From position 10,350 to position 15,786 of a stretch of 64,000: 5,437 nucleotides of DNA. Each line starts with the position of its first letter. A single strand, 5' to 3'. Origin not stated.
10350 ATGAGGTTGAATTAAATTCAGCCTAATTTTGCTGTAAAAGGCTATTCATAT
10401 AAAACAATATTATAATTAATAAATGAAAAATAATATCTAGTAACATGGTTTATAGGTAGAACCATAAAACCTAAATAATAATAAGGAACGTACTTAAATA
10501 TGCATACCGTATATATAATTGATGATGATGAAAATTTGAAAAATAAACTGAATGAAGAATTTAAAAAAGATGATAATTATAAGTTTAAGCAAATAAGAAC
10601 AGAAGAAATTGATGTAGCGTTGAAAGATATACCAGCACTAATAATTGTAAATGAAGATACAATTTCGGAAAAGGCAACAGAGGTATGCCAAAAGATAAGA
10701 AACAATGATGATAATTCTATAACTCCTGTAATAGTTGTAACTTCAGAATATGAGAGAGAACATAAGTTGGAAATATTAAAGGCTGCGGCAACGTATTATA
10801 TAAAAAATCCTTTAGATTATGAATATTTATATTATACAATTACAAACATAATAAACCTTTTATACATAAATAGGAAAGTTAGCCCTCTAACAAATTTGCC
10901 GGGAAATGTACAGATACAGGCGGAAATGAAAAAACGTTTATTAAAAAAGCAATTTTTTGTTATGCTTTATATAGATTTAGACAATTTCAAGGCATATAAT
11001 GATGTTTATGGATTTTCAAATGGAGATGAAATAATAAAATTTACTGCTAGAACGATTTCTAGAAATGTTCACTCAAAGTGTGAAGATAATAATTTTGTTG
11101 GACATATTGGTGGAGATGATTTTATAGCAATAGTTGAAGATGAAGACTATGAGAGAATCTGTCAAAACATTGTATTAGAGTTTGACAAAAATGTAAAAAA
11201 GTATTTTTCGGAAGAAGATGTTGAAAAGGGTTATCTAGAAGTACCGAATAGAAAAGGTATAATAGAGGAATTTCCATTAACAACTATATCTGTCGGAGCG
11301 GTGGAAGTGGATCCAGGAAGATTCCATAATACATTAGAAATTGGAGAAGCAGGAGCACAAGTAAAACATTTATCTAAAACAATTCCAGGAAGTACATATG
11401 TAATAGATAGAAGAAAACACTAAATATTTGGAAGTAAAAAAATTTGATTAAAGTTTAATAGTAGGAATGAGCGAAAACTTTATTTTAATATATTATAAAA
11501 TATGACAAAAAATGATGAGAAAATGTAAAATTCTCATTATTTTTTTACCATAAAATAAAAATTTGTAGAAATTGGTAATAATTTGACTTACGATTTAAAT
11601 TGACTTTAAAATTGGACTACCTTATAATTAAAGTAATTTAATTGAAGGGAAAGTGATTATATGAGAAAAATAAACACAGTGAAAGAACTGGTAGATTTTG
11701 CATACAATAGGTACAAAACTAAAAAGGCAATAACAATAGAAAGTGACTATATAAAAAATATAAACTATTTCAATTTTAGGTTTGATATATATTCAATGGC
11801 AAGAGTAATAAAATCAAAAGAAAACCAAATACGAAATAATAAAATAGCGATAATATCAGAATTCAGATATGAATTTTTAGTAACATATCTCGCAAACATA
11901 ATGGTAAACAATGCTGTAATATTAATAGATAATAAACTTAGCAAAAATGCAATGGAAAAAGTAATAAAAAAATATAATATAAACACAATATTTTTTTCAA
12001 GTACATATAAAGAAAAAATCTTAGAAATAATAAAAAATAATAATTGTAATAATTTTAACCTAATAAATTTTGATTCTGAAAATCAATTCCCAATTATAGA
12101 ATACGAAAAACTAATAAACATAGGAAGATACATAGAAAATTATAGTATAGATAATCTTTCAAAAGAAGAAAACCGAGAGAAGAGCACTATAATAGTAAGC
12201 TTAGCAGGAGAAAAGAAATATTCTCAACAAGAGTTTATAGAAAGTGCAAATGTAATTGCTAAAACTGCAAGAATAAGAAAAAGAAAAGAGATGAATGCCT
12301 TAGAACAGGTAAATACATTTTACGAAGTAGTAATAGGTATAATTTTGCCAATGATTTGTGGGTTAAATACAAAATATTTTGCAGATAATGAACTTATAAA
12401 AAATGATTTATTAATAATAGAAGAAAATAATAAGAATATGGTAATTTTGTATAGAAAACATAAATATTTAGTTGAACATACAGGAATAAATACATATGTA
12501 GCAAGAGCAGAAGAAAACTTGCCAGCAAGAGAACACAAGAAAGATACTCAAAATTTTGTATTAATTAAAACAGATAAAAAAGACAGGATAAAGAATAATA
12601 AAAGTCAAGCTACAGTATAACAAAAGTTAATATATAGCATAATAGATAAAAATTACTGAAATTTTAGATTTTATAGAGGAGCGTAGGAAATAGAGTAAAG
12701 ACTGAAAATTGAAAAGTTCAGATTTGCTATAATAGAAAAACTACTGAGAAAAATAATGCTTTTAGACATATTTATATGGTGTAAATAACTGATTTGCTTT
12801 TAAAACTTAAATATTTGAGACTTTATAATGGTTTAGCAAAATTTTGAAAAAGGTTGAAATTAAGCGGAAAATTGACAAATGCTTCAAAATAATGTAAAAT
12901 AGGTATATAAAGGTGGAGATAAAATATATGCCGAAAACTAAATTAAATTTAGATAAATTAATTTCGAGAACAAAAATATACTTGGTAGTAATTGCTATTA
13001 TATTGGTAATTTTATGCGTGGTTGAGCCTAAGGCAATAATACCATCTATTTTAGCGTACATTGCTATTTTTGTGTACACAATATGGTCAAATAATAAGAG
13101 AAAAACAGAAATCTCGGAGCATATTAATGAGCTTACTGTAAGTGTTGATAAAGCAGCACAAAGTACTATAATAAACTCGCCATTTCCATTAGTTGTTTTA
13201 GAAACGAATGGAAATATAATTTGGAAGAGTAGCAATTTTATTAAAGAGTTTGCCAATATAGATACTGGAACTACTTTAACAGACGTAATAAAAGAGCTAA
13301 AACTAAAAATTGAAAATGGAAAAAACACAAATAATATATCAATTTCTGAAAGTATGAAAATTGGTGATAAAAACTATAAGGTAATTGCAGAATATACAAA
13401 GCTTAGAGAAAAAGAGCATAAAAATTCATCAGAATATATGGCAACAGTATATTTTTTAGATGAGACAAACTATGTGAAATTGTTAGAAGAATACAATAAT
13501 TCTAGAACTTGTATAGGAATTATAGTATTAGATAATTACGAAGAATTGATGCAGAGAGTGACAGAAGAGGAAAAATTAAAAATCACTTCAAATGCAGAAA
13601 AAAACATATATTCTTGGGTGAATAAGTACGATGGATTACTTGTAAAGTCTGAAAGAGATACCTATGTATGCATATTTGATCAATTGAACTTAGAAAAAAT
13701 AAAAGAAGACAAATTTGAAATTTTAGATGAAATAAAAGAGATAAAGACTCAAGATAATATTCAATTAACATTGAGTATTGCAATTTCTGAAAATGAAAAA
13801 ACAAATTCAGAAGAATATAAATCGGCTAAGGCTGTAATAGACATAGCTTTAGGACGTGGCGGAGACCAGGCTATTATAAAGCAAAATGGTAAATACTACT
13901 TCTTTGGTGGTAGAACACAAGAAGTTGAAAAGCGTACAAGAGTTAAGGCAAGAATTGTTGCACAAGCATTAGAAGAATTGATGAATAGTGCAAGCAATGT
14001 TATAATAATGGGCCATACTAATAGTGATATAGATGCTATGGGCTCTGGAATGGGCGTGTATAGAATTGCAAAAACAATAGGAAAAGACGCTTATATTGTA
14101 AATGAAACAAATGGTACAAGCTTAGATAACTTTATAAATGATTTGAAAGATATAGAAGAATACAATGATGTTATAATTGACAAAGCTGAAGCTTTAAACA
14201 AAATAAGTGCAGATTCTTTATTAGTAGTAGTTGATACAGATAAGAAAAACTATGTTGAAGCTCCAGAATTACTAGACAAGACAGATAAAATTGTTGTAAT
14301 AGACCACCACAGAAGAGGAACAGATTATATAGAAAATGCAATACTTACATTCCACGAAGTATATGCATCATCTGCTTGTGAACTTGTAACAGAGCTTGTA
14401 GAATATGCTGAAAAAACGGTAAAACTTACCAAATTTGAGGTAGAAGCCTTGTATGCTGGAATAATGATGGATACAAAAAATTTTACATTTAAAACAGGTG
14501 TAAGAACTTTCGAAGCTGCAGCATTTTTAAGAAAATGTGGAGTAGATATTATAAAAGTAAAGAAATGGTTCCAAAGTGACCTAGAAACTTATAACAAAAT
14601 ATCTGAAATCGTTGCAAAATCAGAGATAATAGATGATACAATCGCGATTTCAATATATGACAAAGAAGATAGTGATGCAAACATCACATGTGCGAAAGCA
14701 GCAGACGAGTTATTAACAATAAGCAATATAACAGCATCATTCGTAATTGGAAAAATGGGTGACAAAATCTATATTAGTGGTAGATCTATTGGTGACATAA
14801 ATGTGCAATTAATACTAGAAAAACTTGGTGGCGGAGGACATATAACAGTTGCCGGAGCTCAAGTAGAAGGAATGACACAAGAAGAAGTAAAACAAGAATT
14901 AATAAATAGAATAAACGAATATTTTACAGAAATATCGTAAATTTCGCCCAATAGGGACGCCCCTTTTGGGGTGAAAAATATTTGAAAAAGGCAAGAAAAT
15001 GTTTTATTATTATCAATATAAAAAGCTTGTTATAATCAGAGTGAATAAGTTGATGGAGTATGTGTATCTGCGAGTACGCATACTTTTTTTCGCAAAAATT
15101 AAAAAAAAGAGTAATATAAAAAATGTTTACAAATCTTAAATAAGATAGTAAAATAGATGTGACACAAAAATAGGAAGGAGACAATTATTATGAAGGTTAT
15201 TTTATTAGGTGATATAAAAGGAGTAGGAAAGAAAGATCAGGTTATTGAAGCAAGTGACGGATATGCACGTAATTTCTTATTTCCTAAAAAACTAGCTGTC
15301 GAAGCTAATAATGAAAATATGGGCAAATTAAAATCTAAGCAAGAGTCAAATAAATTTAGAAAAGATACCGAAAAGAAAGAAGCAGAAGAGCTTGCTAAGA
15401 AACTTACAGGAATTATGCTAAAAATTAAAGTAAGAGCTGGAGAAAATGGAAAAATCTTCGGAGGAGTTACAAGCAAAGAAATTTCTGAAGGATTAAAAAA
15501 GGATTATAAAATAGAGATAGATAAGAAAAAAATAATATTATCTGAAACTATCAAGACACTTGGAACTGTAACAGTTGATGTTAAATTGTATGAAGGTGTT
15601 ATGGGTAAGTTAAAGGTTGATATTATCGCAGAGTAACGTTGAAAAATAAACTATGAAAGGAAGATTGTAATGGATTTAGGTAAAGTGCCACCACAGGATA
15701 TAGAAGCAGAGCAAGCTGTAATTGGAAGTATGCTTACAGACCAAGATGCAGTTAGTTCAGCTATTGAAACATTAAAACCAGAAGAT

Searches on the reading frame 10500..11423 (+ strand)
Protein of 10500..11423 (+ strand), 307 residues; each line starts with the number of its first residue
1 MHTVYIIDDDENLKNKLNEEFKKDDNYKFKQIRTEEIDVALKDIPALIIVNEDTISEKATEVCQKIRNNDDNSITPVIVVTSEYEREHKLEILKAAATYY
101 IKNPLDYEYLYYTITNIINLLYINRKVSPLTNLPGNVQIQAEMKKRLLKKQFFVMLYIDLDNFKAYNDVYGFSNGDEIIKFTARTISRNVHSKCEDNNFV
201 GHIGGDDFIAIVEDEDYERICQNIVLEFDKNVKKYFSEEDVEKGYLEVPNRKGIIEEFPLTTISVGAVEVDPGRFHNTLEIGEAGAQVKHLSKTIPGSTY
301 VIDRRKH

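Call 42: search_protein_families(library=pfam, proteins=[window:10500-11423:+], max_evalue=0.0001)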
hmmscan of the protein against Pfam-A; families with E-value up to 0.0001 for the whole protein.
window:10500-11423:+ (307 aa): 2 families
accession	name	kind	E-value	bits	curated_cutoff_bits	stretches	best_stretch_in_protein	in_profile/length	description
PF00990.26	GGDEF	-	2.6e-15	57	23.8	1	129-233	5-111/161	Diguanylate cyclase, GGDEF domain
PF00072.30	Response_reg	-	4.7e-05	24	30.2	1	4-111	1-107/111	Response regulator receiver domain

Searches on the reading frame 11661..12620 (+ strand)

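Call 42: search_protein_families(library=pfam, proteins=[window:11661-12620:+], max_evalue=0.0001)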
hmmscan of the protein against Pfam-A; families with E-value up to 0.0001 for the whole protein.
window:11661-12620:+ (319 aa): 1 family
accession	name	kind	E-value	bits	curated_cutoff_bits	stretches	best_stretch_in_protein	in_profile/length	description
PF00501.34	AMP-binding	-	4.5e-05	22.8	29.9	1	19-124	9-116/384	AMP-binding enzyme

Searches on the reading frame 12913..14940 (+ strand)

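Call 42: search_protein_families(library=pfam, proteins=[window:12913-14940:+], max_evalue=0.0001)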
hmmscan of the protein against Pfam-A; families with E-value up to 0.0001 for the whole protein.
window:12913-14940:+ (675 aa): 3 families
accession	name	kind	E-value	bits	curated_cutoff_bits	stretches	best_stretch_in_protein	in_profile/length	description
PF01368.27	DHH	-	3.3e-26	92.5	28.1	1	362-517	1-125/125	DHH family, N-terminal domain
PF24898.2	GGDEF_GdpP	-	1.6e-25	90.2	30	1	204-327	1-123/126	Cyclic-di-AMP phosphodiesterase GdpP-like, GGDEF domain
PF02272.25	DHHA1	-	9.7e-14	52.1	25.9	1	591-672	16-101/102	DHHA1 domain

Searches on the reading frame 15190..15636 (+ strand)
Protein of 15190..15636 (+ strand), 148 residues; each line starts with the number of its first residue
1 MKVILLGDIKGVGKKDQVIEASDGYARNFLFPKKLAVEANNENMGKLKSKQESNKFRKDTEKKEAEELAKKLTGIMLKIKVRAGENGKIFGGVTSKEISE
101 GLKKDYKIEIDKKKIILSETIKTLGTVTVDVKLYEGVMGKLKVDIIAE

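Call 77: search_protein_families(library=pfam, proteins=[window:15190-15636:+], max_evalue=0.001)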
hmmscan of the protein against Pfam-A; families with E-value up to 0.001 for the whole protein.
window:15190-15636:+ (148 aa): 2 families
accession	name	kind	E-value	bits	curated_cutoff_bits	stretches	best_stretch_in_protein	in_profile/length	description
PF03948.19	Ribosomal_L9_C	-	1.2e-26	93.3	23.2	1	63-146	1-85/86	Ribosomal protein L9, C-terminal domain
PF01281.25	Ribosomal_L9_N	-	6.8e-22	77.2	20.7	1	1-45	1-45/47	Ribosomal protein L9, N-terminal domain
